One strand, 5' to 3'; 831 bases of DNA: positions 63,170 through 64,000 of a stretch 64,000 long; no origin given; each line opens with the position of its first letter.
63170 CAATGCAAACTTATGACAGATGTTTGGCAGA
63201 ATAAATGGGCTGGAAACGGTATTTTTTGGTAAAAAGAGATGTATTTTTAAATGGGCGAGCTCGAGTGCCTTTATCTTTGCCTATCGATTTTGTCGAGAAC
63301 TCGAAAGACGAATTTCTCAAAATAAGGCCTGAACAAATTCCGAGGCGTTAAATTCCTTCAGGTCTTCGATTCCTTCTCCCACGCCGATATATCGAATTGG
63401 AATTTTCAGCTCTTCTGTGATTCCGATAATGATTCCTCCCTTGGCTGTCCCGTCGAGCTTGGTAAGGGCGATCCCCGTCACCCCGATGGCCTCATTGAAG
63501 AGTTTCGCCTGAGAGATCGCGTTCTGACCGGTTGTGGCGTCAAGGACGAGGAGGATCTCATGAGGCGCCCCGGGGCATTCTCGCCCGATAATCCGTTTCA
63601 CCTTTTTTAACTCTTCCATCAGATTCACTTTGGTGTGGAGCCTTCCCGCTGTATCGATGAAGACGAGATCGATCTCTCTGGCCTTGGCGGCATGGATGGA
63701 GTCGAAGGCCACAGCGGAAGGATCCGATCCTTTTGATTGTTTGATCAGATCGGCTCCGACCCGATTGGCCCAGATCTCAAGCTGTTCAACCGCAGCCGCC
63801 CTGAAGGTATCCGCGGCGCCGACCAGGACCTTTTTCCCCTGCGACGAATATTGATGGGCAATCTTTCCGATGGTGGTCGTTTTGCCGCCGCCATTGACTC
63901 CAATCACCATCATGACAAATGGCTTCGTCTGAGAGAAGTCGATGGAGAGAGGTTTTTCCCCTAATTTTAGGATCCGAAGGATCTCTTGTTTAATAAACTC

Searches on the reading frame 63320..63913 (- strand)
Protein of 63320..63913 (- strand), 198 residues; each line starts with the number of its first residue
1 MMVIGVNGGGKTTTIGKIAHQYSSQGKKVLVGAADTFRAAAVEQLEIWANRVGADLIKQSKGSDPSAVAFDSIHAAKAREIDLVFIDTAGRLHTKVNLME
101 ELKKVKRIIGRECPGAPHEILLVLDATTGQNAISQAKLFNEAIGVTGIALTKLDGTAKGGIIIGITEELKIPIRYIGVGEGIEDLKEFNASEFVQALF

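Call 49: search_protein_families(library=pfam, max_evalue=0.0001, proteins=[window:63320-63913:-])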
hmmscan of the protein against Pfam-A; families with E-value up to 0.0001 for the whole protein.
window:63320-63913:- (198 aa): 3 families
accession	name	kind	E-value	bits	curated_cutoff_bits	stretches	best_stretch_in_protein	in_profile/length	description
PF00448.28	SRP54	-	6.2e-78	261.4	22.7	1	1-198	4-195/196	SRP54-type protein, GTPase domain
PF13604.12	AAA_30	-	1.3e-06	28.7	27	1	2-95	22-103/191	AAA domain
PF19842.5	YqeC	-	9.7e-05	23.1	27.6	0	8-87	6-85/145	YqeC protein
